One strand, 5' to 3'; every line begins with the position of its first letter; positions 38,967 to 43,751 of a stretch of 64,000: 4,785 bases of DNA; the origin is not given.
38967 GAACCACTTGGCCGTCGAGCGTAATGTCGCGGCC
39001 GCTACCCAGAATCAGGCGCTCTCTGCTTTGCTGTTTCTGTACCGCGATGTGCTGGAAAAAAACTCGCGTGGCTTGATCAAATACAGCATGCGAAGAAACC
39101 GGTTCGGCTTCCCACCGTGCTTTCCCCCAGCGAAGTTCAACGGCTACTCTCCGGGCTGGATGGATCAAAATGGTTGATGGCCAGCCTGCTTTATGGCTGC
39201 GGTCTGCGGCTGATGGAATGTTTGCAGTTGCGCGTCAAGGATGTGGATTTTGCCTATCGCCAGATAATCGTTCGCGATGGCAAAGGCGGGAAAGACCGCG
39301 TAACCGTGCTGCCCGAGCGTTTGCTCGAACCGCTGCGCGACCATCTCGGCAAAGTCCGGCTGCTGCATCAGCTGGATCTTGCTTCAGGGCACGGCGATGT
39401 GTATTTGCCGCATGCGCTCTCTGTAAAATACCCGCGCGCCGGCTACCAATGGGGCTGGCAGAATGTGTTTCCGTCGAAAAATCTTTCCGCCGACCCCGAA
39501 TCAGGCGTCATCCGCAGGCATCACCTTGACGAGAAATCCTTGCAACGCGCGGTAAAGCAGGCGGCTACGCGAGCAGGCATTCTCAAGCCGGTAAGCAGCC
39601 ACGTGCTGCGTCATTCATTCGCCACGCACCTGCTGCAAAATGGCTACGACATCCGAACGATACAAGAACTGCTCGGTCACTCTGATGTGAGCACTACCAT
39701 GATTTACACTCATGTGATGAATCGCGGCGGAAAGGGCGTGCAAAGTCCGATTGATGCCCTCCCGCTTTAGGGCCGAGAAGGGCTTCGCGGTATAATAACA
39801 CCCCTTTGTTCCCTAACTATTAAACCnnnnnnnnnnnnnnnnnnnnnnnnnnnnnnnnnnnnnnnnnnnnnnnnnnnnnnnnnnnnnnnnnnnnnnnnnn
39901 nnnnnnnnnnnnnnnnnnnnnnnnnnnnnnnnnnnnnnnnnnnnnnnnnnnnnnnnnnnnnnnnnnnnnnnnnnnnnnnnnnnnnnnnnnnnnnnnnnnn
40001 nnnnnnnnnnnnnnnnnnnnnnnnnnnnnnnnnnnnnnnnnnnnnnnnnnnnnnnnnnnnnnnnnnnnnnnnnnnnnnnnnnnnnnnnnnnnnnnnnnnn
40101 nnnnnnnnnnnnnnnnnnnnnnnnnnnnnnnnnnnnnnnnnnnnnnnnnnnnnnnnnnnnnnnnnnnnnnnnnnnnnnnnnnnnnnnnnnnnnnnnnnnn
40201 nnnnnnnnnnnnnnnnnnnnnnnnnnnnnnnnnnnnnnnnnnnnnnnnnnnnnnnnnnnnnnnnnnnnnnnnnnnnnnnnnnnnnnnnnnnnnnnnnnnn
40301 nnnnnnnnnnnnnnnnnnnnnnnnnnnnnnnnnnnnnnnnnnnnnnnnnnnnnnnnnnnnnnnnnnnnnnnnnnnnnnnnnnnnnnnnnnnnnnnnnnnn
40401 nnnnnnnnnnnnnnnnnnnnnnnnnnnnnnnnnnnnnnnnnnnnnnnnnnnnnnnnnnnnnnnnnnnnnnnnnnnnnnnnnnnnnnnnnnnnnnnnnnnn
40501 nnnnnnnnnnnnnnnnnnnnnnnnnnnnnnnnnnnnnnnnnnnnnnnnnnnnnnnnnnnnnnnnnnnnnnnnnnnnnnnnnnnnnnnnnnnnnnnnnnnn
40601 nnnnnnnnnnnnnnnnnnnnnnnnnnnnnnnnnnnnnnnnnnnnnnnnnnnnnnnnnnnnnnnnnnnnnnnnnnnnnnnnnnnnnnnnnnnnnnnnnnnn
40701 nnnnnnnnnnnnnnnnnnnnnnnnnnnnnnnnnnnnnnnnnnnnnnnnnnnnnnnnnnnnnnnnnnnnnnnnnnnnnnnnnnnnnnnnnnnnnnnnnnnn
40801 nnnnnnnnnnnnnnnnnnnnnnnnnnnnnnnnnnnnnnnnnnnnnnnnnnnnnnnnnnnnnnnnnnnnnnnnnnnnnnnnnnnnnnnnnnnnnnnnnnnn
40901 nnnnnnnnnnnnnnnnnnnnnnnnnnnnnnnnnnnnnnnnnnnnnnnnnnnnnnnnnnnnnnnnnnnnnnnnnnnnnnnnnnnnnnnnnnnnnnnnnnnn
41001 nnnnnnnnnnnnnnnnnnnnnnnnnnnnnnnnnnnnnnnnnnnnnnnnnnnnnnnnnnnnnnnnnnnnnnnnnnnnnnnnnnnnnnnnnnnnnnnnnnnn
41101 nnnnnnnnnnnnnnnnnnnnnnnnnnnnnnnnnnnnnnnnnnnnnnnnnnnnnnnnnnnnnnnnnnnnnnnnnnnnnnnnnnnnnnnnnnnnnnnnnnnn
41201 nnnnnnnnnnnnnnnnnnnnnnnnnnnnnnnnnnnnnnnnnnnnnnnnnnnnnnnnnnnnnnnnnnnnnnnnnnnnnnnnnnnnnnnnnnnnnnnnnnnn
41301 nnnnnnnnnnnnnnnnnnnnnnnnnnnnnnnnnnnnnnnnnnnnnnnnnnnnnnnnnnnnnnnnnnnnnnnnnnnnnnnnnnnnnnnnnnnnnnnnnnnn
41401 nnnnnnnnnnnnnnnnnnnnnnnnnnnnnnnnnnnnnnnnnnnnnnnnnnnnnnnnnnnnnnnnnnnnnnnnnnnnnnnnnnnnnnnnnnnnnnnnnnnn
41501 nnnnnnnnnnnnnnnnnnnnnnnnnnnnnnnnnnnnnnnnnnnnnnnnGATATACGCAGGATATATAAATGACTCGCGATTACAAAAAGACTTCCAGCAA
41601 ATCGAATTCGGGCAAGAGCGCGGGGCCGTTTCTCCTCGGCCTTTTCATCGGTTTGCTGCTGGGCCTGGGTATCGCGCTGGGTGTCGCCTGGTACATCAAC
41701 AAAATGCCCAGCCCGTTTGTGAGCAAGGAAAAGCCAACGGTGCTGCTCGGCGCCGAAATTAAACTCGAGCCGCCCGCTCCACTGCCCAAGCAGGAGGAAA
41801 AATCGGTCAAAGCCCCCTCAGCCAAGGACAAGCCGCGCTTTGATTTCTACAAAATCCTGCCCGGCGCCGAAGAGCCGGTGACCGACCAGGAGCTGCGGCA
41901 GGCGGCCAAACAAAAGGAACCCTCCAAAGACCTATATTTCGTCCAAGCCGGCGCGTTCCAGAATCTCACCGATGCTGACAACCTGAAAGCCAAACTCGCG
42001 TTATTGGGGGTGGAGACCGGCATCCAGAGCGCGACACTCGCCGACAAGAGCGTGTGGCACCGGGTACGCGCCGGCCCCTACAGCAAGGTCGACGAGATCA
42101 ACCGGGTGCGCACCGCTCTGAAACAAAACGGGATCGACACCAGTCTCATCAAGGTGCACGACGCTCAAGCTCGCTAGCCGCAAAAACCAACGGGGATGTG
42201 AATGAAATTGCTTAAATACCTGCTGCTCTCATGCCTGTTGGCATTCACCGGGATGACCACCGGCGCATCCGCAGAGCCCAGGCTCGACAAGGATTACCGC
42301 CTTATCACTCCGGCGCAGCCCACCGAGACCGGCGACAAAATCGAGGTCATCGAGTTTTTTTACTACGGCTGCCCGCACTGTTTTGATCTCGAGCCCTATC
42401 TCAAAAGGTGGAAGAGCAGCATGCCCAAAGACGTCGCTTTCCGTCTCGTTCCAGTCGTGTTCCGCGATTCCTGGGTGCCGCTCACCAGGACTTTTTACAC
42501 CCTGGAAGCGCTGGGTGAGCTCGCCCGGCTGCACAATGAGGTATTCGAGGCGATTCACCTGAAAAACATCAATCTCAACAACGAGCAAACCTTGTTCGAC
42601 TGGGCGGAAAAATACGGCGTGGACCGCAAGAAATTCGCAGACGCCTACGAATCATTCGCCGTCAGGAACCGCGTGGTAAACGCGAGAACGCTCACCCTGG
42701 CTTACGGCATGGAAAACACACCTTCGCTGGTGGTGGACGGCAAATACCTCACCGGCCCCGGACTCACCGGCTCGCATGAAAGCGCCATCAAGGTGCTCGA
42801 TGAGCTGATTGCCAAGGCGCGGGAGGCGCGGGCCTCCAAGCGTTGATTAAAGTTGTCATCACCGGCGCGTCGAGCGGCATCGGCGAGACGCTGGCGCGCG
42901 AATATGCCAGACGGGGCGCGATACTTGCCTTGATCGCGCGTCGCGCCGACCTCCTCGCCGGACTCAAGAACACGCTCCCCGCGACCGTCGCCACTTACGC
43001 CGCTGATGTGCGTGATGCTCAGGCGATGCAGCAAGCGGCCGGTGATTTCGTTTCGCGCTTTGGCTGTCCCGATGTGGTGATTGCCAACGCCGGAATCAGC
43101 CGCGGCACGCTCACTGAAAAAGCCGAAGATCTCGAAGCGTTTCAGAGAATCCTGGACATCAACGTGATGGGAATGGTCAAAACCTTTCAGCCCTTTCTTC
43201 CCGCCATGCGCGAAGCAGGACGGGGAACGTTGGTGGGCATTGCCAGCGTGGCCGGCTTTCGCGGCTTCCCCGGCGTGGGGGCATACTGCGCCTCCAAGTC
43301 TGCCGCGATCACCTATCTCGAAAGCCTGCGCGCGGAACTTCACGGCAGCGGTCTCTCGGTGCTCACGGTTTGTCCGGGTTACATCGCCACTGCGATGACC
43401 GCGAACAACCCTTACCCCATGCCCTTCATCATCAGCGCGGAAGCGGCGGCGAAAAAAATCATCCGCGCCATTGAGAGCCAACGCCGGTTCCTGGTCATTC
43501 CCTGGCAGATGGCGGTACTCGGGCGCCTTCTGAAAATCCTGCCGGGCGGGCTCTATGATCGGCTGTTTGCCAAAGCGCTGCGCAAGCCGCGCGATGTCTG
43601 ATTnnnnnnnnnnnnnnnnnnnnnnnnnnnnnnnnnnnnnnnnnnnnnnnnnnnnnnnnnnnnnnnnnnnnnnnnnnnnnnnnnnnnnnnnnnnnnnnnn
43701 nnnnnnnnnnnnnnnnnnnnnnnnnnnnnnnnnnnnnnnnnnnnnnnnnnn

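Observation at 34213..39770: Chromosomal integron between priA and argS: inactivated intI plus a 4.4-kb array of about six cassette ORFs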

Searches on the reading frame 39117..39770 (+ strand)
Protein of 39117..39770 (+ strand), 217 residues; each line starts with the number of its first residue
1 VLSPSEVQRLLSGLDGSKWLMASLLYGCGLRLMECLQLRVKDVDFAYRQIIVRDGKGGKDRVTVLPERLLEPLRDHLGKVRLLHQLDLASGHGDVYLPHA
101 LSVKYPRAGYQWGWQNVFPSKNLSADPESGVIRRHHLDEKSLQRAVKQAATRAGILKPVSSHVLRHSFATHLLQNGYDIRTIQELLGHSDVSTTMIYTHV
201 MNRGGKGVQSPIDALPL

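Call 6: search_protein_families(library=pfam, proteins=[window:39117-39770:+], max_evalue=0.01)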
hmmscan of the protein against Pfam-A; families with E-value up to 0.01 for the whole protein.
window:39117-39770:+ (217 aa): 1 family
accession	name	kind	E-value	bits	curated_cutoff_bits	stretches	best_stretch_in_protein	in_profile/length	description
PF00589.27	Phage_integrase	-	9.3e-38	130.1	27.1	1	2-201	3-169/172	Phage integrase family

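Call 7: search_protein_families(library=ncbifam, proteins=[window:39117-39770:+], max_evalue=0.01)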
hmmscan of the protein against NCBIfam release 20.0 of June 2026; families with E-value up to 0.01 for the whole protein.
window:39117-39770:+ (217 aa): 13 families
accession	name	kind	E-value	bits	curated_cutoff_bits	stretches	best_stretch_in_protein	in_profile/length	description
TIGR02249.1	integrase_gron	subfamily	5.1e-102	341.4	265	1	2-215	102-315/315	integron integrase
NF011946.0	PRK15417.1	equivalog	5.4e-79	265.8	435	1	2-216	117-331/337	integron integrase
NF040815.2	recomb_XerA_Arch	equivalog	1.9e-43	148.9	220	2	133-202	187-256/263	site-specific tyrosine recombinase/integron integrase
TIGR02225.1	recomb_XerD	equivalog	5.1e-38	131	329.6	2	134-202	208-276/290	site-specific tyrosine recombinase XerD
NF001399.0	PRK00283.1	subfamily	2.9e-37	128.5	279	1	20-202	138-285/300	tyrosine recombinase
TIGR02224.1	recomb_XerC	equivalog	8.5e-37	127.1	335.15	2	135-201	212-278/295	tyrosine recombinase XerC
NF002331.0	PRK01287.1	subfamily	5.6e-28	97.9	371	2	136-201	247-313/365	site-specific tyrosine recombinase XerC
NF003462.0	PRK05084.1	equivalog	1.3e-17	63.6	267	2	135-204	281-348/360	tyrosine recombinase XerS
NF007371.0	PRK09871.1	subfamily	3.3e-10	39.8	222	1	136-199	110-173/198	tyrosine-type DNA invertase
NF007370.0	PRK09870.1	subfamily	3.2e-09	36.7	221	1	140-199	119-178/200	tyrosine-type DNA invertase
NF041502.1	integrase_1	equivalog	5.3e-06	25.4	350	1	142-201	302-361/484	site-specific integrase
NF040693.1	recomb_GmtY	equivalog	1.1e-05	24.9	340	1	141-200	373-432/441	gamma-mobile-trio recombinase GmtY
NF002685.0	PRK02436.1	equivalog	0.00021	21.2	178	1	20-83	116-177/245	site-specific tyrosine recombinase XerD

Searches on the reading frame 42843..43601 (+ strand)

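Call 67: search_protein_families(library=pfam, proteins=[window:42843-43601:+], max_evalue=0.001)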
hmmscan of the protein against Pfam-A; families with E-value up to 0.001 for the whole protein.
window:42843-43601:+ (252 aa): 3 families
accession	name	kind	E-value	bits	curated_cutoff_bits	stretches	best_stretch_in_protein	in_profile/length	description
PF00106.31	adh_short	-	8.8e-46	156.3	26.6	1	4-188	3-189/195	short chain dehydrogenase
PF13561.12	adh_short_C2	-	8.8e-32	111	27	1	8-190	1-185/236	Enoyl-(Acyl carrier protein) reductase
PF08659.16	KR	-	1.6e-10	41.6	22.6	1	4-176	3-173/180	KR domain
